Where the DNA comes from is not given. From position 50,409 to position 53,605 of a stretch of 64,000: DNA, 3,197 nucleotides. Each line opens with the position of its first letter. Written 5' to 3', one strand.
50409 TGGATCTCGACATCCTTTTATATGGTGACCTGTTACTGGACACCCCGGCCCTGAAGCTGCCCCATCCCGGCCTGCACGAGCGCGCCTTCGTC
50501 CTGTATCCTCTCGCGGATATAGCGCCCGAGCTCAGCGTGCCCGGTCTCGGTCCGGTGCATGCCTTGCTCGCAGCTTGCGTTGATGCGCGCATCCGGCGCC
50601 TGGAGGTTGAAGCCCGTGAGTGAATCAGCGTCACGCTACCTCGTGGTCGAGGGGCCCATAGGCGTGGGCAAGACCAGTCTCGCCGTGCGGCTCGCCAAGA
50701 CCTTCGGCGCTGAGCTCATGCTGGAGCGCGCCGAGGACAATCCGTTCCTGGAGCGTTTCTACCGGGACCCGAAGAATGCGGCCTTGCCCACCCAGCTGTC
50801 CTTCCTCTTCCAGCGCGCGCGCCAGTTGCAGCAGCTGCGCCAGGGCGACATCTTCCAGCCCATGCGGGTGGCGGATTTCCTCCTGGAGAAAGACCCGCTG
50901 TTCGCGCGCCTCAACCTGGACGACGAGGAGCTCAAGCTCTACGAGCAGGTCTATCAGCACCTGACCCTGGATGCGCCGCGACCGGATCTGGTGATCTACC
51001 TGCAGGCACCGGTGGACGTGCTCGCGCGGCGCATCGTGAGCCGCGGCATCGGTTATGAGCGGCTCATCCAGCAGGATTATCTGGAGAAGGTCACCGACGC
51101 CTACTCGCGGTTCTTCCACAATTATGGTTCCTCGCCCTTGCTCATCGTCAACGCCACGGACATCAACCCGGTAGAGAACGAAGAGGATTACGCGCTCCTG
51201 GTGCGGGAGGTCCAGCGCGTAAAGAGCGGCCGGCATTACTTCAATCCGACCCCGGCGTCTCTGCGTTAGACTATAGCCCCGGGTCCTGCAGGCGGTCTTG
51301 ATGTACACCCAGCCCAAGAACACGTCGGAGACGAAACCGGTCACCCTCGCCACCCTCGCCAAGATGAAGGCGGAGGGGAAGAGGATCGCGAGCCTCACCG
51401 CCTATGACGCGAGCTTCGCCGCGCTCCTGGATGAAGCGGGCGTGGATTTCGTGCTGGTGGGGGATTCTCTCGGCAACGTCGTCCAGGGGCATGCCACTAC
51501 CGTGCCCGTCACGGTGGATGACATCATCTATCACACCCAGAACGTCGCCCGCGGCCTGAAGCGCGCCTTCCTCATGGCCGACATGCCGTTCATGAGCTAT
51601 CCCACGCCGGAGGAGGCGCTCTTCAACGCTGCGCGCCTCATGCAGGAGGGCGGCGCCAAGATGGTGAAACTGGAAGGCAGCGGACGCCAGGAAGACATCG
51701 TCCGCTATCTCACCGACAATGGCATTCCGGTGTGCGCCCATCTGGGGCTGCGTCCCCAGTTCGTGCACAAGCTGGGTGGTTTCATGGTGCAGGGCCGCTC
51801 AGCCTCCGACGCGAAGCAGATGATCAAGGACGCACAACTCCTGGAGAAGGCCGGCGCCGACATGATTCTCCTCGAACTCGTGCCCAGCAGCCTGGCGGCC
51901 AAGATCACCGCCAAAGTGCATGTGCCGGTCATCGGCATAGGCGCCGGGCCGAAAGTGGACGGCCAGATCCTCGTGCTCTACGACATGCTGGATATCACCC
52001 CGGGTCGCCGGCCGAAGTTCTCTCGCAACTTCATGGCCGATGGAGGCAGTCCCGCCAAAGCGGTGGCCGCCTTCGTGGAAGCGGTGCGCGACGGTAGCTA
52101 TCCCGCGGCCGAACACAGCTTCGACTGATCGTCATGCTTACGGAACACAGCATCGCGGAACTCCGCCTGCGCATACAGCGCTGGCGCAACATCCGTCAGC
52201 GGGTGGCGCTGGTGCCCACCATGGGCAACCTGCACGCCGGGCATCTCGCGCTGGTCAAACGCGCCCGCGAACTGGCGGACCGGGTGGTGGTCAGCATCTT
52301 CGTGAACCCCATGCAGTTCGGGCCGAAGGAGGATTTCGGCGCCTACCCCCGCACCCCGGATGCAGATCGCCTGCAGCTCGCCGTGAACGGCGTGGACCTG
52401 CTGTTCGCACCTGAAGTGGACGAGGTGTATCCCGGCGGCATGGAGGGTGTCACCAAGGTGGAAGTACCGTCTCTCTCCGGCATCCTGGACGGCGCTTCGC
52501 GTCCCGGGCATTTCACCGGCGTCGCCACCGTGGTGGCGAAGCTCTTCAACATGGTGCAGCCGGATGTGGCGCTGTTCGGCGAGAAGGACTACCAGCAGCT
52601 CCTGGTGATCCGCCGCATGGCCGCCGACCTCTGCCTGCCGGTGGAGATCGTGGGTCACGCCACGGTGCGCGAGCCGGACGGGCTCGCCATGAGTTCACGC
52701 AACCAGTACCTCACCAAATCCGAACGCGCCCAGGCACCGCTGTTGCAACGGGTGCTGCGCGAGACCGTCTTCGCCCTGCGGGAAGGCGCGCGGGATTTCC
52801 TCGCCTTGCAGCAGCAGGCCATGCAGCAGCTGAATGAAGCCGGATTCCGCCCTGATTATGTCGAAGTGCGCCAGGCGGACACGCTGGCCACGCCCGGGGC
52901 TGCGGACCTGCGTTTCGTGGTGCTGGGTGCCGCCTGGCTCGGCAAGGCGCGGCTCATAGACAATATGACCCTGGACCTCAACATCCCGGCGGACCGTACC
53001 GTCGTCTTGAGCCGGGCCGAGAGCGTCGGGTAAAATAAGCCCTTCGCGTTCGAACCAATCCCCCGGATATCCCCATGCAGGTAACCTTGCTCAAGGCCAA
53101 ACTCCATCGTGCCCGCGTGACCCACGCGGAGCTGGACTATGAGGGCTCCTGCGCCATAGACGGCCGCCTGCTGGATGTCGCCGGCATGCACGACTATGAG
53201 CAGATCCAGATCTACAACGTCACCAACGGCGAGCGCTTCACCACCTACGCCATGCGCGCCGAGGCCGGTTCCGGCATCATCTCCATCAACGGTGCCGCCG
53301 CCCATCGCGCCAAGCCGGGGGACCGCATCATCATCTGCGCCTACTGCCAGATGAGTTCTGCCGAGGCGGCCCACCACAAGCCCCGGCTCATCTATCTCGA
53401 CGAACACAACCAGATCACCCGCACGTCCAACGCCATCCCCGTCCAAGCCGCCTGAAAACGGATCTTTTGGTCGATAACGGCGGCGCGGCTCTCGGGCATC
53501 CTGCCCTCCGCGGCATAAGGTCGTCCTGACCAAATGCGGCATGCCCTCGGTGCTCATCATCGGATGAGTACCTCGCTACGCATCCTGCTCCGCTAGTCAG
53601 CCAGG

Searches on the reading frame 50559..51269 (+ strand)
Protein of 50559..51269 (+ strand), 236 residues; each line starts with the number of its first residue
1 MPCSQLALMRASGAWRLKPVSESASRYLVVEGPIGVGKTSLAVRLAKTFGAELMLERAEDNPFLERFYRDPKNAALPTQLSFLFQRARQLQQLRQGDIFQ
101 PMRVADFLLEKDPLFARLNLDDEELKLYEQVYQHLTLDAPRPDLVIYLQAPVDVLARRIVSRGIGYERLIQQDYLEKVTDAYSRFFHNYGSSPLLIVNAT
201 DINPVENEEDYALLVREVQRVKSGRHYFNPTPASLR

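Call 15: search_protein_families(library=ncbifam, proteins=[window:50559-51269:+], max_evalue=0.00001)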
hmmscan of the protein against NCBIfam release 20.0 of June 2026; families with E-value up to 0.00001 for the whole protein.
window:50559-51269:+ (236 aa): 1 family
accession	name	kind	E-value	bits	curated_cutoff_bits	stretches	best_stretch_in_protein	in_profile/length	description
TIGR00041.1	DTMP_kinase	equivalog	3.8e-09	36.5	83.25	1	25-200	4-186/196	dTMP kinase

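Call 69: search_protein_families(library=pfam, proteins=[window:50559-51269:+], max_evalue=0.000001)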
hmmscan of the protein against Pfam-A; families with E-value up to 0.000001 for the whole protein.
window:50559-51269:+ (236 aa): 1 family
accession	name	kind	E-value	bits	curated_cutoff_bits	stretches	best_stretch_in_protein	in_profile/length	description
PF01712.25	dNK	-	1.2e-32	113.8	27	1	28-219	1-199/203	Deoxynucleoside kinase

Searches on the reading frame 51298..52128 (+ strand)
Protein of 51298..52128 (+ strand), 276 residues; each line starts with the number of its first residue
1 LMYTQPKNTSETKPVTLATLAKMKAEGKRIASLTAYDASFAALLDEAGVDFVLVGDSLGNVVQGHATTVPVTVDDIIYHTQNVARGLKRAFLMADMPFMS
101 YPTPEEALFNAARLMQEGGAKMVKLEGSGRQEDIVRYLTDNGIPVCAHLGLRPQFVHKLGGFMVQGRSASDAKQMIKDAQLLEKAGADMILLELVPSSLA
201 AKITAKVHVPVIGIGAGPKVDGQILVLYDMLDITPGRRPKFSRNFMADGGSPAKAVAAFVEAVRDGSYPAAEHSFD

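Call 15: search_protein_families(library=ncbifam, proteins=[window:51298-52128:+], max_evalue=0.00001)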
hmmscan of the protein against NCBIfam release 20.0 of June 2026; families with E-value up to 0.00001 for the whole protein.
window:51298-52128:+ (276 aa): 2 families
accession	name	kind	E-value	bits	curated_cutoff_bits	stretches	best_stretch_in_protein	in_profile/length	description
NF001452.0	PRK00311.1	subfamily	6.9e-110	366.5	272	1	12-275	2-266/267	3-methyl-2-oxobutanoate hydroxymethyltransferase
TIGR00222.1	panB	equivalog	3.9e-97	324.9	207.55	1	14-275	3-263/264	3-methyl-2-oxobutanoate hydroxymethyltransferase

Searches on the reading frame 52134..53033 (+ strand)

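Call 15: search_protein_families(library=ncbifam, proteins=[window:52134-53033:+], max_evalue=0.00001)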
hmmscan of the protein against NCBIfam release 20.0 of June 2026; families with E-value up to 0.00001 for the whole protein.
window:52134-53033:+ (299 aa): 3 families
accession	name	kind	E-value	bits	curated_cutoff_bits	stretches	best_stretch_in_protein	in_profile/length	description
TIGR00018.1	panC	equivalog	5.4e-95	317.6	212.75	1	5-280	5-282/283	pantoate--beta-alanine ligase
NF010004.0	PRK13477.1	equivalog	4.4e-86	289.3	524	1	11-281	12-282/514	bifunctional pantoate--beta-alanine ligase/(d)CMP kinase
TIGR00125.1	cyt_tran_rel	domain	1.6e-10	41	27.7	1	23-82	1-58/65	adenylyltransferase/cytidyltransferase family protein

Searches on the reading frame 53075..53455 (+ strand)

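Call 15: search_protein_families(library=ncbifam, proteins=[window:53075-53455:+], max_evalue=0.00001)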
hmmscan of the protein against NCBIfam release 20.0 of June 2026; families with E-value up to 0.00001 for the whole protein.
window:53075-53455:+ (126 aa): 1 family
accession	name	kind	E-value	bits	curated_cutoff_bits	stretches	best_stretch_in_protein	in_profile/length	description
TIGR00223.1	panD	equivalog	5.3e-48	162.1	106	1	1-125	1-125/126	aspartate 1-decarboxylase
